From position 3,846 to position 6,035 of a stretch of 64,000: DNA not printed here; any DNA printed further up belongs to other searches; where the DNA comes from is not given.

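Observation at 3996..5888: Single-polypeptide fusion of prephenate dehydratase, DAHP synthase and chorismate mutase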

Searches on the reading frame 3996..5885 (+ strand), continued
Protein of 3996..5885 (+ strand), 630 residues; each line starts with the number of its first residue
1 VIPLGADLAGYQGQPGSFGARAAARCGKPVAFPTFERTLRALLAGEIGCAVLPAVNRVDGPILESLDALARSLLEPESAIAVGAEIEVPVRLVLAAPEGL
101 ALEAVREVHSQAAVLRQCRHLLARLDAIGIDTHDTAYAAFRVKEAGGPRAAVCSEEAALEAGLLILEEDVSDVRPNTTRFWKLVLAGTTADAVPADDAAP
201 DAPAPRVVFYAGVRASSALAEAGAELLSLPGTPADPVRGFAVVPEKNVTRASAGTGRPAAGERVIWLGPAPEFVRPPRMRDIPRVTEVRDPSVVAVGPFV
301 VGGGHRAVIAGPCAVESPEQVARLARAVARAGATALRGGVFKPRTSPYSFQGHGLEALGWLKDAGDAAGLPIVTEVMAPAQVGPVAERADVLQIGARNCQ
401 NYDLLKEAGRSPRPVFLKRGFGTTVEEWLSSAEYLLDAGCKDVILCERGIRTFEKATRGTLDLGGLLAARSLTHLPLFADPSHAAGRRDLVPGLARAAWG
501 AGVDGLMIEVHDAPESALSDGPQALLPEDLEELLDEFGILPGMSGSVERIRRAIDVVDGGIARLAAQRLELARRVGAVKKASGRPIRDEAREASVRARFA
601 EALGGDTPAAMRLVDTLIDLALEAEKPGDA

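Call 5: find_homologous_proteins(query=window:3996-5885:+, max_evalue=1e-10)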
Query window:3996-5885:+ (630 aa): 6418 proteins with E <= 1e-10 among 8000 candidates; the best 120 are listed.
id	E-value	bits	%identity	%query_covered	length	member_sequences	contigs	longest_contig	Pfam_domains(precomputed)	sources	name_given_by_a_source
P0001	0.0e+0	1357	100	100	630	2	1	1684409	PF00800.24,PF00793.27,PF01817.27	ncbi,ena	-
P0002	0.0e+0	1296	96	100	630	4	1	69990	PF00800.24,PF00793.27,PF01817.27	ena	-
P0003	0.0e+0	1271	95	99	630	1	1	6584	PF00800.24,PF00793.27,PF01817.27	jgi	jgi:3-deoxy-7-phosphoheptulonate synthase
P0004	0.0e+0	1262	94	100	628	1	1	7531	PF00800.24,PF00793.27,PF01817.27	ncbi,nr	ncbi:MAG TPA: 3-deoxy-7-phosphoheptulonate synthase [Thermoanaerobaculia bacterium]|nr:3-deoxy-7-pho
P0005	0.0e+0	1261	93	100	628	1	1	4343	PF00800.24,PF00793.27,PF01817.27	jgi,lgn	jgi:3-deoxy-7-phosphoheptulonate synthase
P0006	0.0e+0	1259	93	100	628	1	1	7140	PF00800.24,PF00793.27,PF01817.27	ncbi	ncbi:MAG: 3-deoxy-7-phosphoheptulonate synthase [Acidobacteriota bacterium]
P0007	0.0e+0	1254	93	99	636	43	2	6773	PF00800.24,PF00793.27,PF01817.27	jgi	-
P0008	0.0e+0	1251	93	99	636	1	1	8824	PF00800.24,PF00793.27,PF01817.27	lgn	-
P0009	0.0e+0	1250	92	100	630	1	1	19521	PF00800.24,PF00793.27,PF01817.27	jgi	jgi:3-deoxy-7-phosphoheptulonate synthase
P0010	0.0e+0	1241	92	100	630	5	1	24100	PF00800.24,PF00793.27,PF01817.27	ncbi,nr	ncbi:MAG TPA: 3-deoxy-7-phosphoheptulonate synthase [Thermoanaerobaculia bacterium]|nr:3-deoxy-7-pho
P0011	0.0e+0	1240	91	100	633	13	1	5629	PF00800.24,PF00793.27,PF01817.27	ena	-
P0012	0.0e+0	1236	91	100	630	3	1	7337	PF00800.24,PF00793.27,PF01817.27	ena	-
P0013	0.0e+0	1234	91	100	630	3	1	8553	PF00800.24,PF00793.27,PF01817.27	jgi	-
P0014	0.0e+0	1233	92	100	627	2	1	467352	PF00800.24,PF00793.27,PF01817.27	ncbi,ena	-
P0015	0.0e+0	1226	92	100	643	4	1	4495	PF00800.24,PF00793.27,PF01817.27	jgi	jgi:3-deoxy-7-phosphoheptulonate synthase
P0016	0.0e+0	1225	91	100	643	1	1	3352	PF00800.24,PF00793.27,PF01817.27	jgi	jgi:3-deoxy-7-phosphoheptulonate synthase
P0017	0.0e+0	1220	91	100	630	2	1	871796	PF00800.24,PF00793.27,PF01817.27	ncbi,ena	-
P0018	0.0e+0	1208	91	100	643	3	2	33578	PF00800.24,PF00793.27,PF01817.27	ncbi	-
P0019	0.0e+0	1208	90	100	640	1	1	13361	PF00800.24,PF00793.27,PF01817.27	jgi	jgi:3-deoxy-7-phosphoheptulonate synthase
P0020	0.0e+0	1206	91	100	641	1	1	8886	PF00800.24,PF00793.27,PF01817.27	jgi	jgi:3-deoxy-7-phosphoheptulonate synthase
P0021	0.0e+0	1174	88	99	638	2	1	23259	PF00800.24,PF00793.27,PF01817.27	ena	-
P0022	0.0e+0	1171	88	100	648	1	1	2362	PF00800.24,PF00793.27,PF01817.27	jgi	jgi:3-deoxy-7-phosphoheptulonate synthase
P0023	0.0e+0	1169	88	99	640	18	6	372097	PF00800.24,PF00793.27,PF01817.27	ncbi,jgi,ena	jgi:3-deoxy-7-phosphoheptulonate synthase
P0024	0.0e+0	1167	90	98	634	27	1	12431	PF00800.24,PF00793.27,PF01817.27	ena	-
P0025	0.0e+0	1166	88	99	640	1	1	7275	PF00800.24,PF00793.27,PF01817.27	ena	-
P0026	0.0e+0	1147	87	99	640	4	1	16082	PF00800.24,PF00793.27,PF01817.27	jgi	jgi:3-deoxy-7-phosphoheptulonate synthase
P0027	0.0e+0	1139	88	99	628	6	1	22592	PF00800.24,PF00793.27,PF01817.27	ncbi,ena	-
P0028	0.0e+0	1138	87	99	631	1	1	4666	PF00800.24,PF00793.27,PF01817.27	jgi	jgi:3-deoxy-7-phosphoheptulonate synthase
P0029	0.0e+0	1108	85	99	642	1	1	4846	PF00800.24,PF00793.27,PF01817.27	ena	-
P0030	0.0e+0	1095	84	99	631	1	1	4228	PF00800.24,PF00793.27,PF01817.27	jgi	jgi:3-deoxy-7-phosphoheptulonate synthase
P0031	0.0e+0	1074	94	84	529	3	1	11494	PF00800.24,PF00793.27,PF01817.27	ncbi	ncbi:MAG: 3-deoxy-7-phosphoheptulonate synthase, partial [Thermoanaerobaculia bacterium]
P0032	0.0e+0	1034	89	87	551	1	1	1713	PF00800.24,PF00793.27,PF01817.27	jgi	jgi:3-deoxy-7-phosphoheptulonate synthase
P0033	0.0e+0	1012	77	99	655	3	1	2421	PF00800.24,PF00793.27,PF01817.27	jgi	-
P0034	2.2e-297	1006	77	98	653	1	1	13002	PF00800.24,PF00793.27,PF01817.27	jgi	jgi:3-deoxy-7-phosphoheptulonate synthase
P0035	3.8e-288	976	75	98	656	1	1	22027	PF00800.24,PF00793.27,PF01817.27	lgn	-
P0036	2.2e-283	960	74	98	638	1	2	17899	PF00800.24,PF00793.27,PF01817.27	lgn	-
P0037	1.0e-280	951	74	98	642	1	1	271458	PF00800.24,PF00793.27,PF01817.27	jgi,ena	-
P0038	1.3e-280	951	76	95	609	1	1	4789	PF00800.24,PF00793.27,PF01817.27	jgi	jgi:3-deoxy-7-phosphoheptulonate synthase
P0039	5.7e-280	949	72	98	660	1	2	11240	PF00800.24,PF00793.27,PF01817.27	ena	-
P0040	3.3e-279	946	73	98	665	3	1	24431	PF00800.24,PF00793.27,PF01817.27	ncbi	ncbi:MAG: 3-deoxy-7-phosphoheptulonate synthase [Thermoanaerobaculia bacterium]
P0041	7.9e-277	938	74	98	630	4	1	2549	PF00800.24,PF00793.27,PF01817.27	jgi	jgi:3-deoxy-7-phosphoheptulonate synthase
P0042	1.5e-272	924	72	98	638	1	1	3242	PF00800.24,PF00793.27,PF01817.27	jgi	-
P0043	2.4e-272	923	72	98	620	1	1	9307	PF00800.24,PF00793.27,PF01817.27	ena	-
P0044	3.8e-272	923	74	95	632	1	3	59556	PF00800.24,PF00793.27,PF01817.27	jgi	jgi:3-deoxy-7-phosphoheptulonate synthase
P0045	7.4e-272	922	74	98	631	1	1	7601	PF00800.24,PF00793.27,PF01817.27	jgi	jgi:3-deoxy-7-phosphoheptulonate synthase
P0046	4.5e-271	919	71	98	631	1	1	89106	PF00800.24,PF00793.27,PF01817.27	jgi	jgi:3-deoxy-7-phosphoheptulonate synthase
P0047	1.6e-270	917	72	96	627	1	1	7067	PF00800.24,PF00793.27,PF01817.27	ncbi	-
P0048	5.1e-270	916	73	98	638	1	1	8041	PF00800.24,PF00793.27,PF01817.27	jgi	jgi:3-deoxy-7-phosphoheptulonate synthase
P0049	4.6e-269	913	72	96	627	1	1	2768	PF00800.24,PF00793.27,PF01817.27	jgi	jgi:3-deoxy-7-phosphoheptulonate synthase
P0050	5.5e-268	909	70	98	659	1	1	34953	PF00800.24,PF00793.27,PF01817.27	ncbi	-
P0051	6.0e-268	909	70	99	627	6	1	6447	PF00800.24,PF00793.27,PF01817.27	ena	-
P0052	2.8e-267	907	70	99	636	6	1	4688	PF00800.24,PF00793.27,PF01817.27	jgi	jgi:3-deoxy-7-phosphoheptulonate synthase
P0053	3.8e-267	906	70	99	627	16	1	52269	PF00800.24,PF00793.27,PF01817.27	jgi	jgi:3-deoxy-7-phosphoheptulonate synthase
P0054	1.1e-265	901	70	98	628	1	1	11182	PF00800.24,PF00793.27,PF01817.27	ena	-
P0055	2.3e-265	900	71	98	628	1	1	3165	PF00800.24,PF00793.27,PF01817.27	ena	-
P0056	2.5e-265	900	71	98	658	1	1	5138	PF00800.24,PF00793.27,PF01817.27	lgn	-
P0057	4.9e-265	899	70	99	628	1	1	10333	PF00800.24,PF00793.27,PF01817.27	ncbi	-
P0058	9.1e-265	898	70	99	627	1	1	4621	PF00800.24,PF00793.27,PF01817.27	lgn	-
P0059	1.9e-264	897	71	98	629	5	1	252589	PF00800.24,PF00793.27,PF01817.27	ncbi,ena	-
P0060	2.2e-264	897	71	98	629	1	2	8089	PF00800.24,PF00793.27,PF01817.27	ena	-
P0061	5.6e-264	896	70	96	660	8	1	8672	PF00800.24,PF00793.27,PF01817.27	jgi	jgi:3-deoxy-7-phosphoheptulonate synthase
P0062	1.3e-263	894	71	98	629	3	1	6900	PF00800.24,PF00793.27,PF01817.27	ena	-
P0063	1.4e-263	894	71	98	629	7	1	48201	PF00800.24,PF00793.27,PF01817.27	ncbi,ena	-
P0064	1.6e-263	894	71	98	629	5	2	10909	PF00800.24,PF00793.27,PF01817.27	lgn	-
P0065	2.1e-263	894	71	98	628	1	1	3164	PF00800.24,PF00793.27,PF01817.27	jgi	jgi:3-deoxy-7-phosphoheptulonate synthase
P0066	8.7e-263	892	71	98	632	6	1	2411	PF00800.24,PF00793.27,PF01817.27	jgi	-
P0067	3.7e-262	890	69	99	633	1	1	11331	PF00800.24,PF00793.27,PF01817.27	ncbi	-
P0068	4.5e-262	889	70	98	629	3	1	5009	PF00800.24,PF00793.27,PF01817.27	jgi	jgi:3-deoxy-7-phosphoheptulonate synthase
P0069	5.7e-262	889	69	99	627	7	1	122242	PF00800.24,PF00793.27,PF01817.27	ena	-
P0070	9.1e-262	888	71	98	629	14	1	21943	PF00800.24,PF00793.27,PF01817.27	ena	-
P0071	1.6e-261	888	70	98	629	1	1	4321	PF00800.24,PF00793.27,PF01817.27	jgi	jgi:3-deoxy-7-phosphoheptulonate synthase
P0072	2.8e-261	887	70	98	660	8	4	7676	PF00800.24,PF00793.27,PF01817.27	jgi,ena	-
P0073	7.0e-261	885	69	95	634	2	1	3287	PF00800.24,PF00793.27,PF01817.27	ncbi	-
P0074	1.0e-260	885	70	98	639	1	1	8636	PF00800.24,PF00793.27,PF01817.27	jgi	jgi:3-deoxy-7-phosphoheptulonate synthase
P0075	2.0e-260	884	70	98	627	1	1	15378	PF00800.24,PF00793.27,PF01817.27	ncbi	-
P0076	1.1e-259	881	70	99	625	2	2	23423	PF00800.24,PF00793.27,PF01817.27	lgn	-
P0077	3.5e-259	880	70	98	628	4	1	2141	PF00800.24,PF00793.27,PF01817.27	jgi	jgi:3-deoxy-7-phosphoheptulonate synthase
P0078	7.1e-259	879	69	99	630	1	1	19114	PF00800.24,PF00793.27,PF01817.27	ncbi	-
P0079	8.3e-254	862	69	99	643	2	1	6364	PF00800.24,PF00793.27,PF01817.27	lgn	-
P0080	6.2e-244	830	65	98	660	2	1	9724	PF00800.24,PF00793.27,PF01817.27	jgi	-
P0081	1.0e-242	825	65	99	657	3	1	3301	PF00800.24,PF00793.27,PF01817.27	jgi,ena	-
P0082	1.4e-242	825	66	98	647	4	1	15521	PF00800.24,PF00793.27,PF01817.27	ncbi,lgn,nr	ncbi:MAG: 3-deoxy-7-phosphoheptulonate synthase [Acidobacteria bacterium]|nr:3-deoxy-7-phosphoheptul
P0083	1.5e-242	825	67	98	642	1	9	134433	PF00800.24,PF00793.27,PF01817.27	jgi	jgi:3-deoxy-7-phosphoheptulonate synthase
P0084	3.9e-242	824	65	98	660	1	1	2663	PF00800.24,PF00793.27,PF01817.27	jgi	jgi:3-deoxy-7-phosphoheptulonate synthase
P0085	6.9e-242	823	66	98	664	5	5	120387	PF00800.24,PF00793.27,PF01817.27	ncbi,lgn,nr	ncbi:MAG: 3-deoxy-7-phosphoheptulonate synthase [Acidobacteria bacterium]|nr:MAG: 3-deoxy-7-phosphoh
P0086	9.3e-242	822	66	98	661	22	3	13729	PF00800.24,PF00793.27,PF01817.27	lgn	-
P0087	4.2e-241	820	63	99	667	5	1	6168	PF00800.24,PF00793.27,PF01817.27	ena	-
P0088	8.0e-240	816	65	98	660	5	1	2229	PF00800.24,PF00793.27,PF01817.27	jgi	-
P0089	4.3e-232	790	66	98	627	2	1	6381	PF00800.24,PF00793.27,PF01817.27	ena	-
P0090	8.6e-232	789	64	98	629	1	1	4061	PF00800.24,PF00793.27,PF01817.27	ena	-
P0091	4.6e-231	787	64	98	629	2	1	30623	PF00800.24,PF00793.27,PF01817.27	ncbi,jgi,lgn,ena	-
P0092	5.8e-231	787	66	98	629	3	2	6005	PF00800.24,PF00793.27,PF01817.27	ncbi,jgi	jgi:3-deoxy-7-phosphoheptulonate synthase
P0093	5.2e-230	784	65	98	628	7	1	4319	PF00800.24,PF00793.27,PF01817.27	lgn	-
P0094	5.5e-230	783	65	98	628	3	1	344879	PF00800.24,PF00793.27,PF01817.27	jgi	jgi:3-deoxy-7-phosphoheptulonate synthase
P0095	6.0e-230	783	66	93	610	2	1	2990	PF00800.24,PF00793.27,PF01817.27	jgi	jgi:3-deoxy-7-phosphoheptulonate synthase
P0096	9.9e-230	783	65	98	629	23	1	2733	PF00800.24,PF00793.27,PF01817.27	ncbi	-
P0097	3.6e-229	781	64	98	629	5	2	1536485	PF00800.24,PF00793.27,PF01817.27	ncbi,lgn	ncbi:MAG: 3-deoxy-7-phosphoheptulonate synthase [Thermoanaerobaculia bacterium]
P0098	4.9e-229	780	65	98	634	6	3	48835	PF00800.24,PF00793.27,PF01817.27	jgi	jgi:3-deoxy-7-phosphoheptulonate synthase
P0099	5.7e-229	780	65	98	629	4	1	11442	PF00800.24,PF00793.27,PF01817.27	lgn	-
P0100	8.5e-229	780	64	98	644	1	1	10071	PF00800.24,PF00793.27,PF01817.27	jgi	-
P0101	1.0e-228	779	64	98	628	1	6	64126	PF00800.24,PF00793.27,PF01817.27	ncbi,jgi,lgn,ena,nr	ncbi:MAG TPA: 3-deoxy-7-phosphoheptulonate synthase [Thermoanaerobaculia bacterium]|nr:3-deoxy-7-pho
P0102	1.1e-228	779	64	98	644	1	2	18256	PF00800.24,PF00793.27,PF01817.27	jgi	jgi:3-deoxy-7-phosphoheptulonate synthase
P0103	1.2e-228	779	64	98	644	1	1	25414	PF00800.24,PF00793.27,PF01817.27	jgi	-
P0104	1.3e-228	779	65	98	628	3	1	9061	PF00800.24,PF00793.27,PF01817.27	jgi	-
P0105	1.4e-228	779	64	98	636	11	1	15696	PF00800.24,PF00793.27,PF01817.27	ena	-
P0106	2.5e-228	778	65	98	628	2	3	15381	PF00800.24,PF00793.27,PF01817.27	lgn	-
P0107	3.6e-228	777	64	98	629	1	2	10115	PF00800.24,PF00793.27,PF01817.27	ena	-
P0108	1.0e-226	773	64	98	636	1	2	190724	PF00800.24,PF00793.27,PF01817.27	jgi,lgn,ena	-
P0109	2.3e-226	772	64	98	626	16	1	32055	PF00800.24,PF00793.27,PF01817.27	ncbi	-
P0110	5.9e-226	770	64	98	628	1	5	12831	PF00800.24,PF00793.27,PF01817.27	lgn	-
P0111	3.7e-225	767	97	58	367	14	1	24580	PF00793.27,PF01817.27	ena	-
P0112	1.3e-224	766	64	98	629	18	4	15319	PF00800.24,PF00793.27,PF01817.27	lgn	-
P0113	2.0e-223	762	64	98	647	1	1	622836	PF00800.24,PF00793.27,PF01817.27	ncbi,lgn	-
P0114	7.9e-223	760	63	98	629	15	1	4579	PF00800.24,PF00793.27,PF01817.27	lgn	-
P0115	9.7e-209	713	73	75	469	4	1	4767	PF00793.27,PF01817.27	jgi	jgi:3-deoxy-7-phosphoheptulonate synthase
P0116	2.6e-205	702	66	85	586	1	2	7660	PF00800.24,PF00793.27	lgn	-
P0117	3.2e-183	629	79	59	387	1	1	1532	PF00793.27,PF01817.27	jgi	jgi:3-deoxy-7-phosphoheptulonate synthase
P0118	4.3e-177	609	81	56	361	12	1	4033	PF00793.27,PF01817.27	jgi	jgi:3-deoxy-7-phosphoheptulonate synthase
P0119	1.0e-166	574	64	75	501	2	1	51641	PF00800.24,PF00793.27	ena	-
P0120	4.8e-158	546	50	97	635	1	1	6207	PF00800.24,PF00793.27,PF01817.27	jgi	jgi:3-deoxy-7-phosphoheptulonate synthase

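Call 10: search_solved_structures(query=A1, max_evalue=0.001, show_alignments=0)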
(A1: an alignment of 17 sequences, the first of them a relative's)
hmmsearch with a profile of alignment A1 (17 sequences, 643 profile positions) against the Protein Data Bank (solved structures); distinct sequences matched with E-value up to 0.001: 69 (the best 60 are shown).
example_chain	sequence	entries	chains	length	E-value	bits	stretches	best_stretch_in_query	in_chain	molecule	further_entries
1vs1_A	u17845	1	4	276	5.7e-114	385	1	296-547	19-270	3-deoxy-7-phosphoheptulonate synthase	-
4grs_A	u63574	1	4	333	1e-107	364.4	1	300-548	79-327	Phospho-2-dehydro-3-deoxyheptonate aldolase, 2-dehydro-3-deoxyphosphoheptonate aldolase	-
4c1k_A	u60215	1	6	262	3.1e-107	362.8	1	296-548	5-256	2-DEHYDRO-3-DEOXYPHOSPHOHEPTONATE ALDOLASE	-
1zco_A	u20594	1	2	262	7e-107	361.6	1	297-548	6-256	2-dehydro-3-deoxyphosphoheptonate aldolase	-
4c1l_A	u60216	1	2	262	4.5e-106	359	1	296-548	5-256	2-dehydro-3-deoxyphosphoheptonate aldolase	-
3pg8_A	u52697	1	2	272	1.5e-96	327.5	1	300-550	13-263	Phospho-2-dehydro-3-deoxyheptonate aldolase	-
1rzm_A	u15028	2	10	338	2.6e-96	326.7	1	300-550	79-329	Phospho-2-dehydro-3-deoxyheptonate aldolase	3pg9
1vr6_A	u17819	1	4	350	2.9e-96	326.6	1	300-550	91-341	Phospho-2-dehydro-3-deoxyheptonate aldolase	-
3nvt_A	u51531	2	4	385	3.6e-92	313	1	297-543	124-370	3-deoxy-D-arabino-heptulosonate 7-phosphate synthase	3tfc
5j6f_A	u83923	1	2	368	6.6e-91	308.8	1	300-547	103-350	3-deoxy-D-arabino-heptulosonate 7-phosphate synthase, chorismate mutase-isozyme 3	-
2qmx_A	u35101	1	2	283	7.3e-29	103.9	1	19-213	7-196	Prephenate dehydratase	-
1fwn_A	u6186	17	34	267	3.4e-28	101.7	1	318-546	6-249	2-DEHYDRO-3-DEOXYPHOSPHOOCTONATE ALDOLASE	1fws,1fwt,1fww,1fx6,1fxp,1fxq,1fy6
1lrn_A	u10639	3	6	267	4.6e-28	101.2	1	318-546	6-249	KDO-8-phosphate synthetase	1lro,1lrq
2nx3_A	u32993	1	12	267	7.9e-28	100.4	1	318-546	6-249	2-dehydro-3-deoxyphosphooctonate aldolase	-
1t8x_A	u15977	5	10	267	7.9e-28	100.4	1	318-546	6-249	2-dehydro-3-deoxyphosphooctonate aldolase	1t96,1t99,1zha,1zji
6vh5_A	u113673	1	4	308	8e-28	100.4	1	12-238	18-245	Prephenate dehydratase:Amino acid-binding ACT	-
3mwb_A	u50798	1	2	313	4.7e-21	78.1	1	23-245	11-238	Prephenate dehydratase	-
1ybz_A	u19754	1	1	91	1.6e-08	36.7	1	554-609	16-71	chorismate mutase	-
2qbv_A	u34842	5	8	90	7.2e-07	31.2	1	554-617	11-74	CHORISMATE MUTASE | RV0948C/MT0975 | Intracellular chorismate mutase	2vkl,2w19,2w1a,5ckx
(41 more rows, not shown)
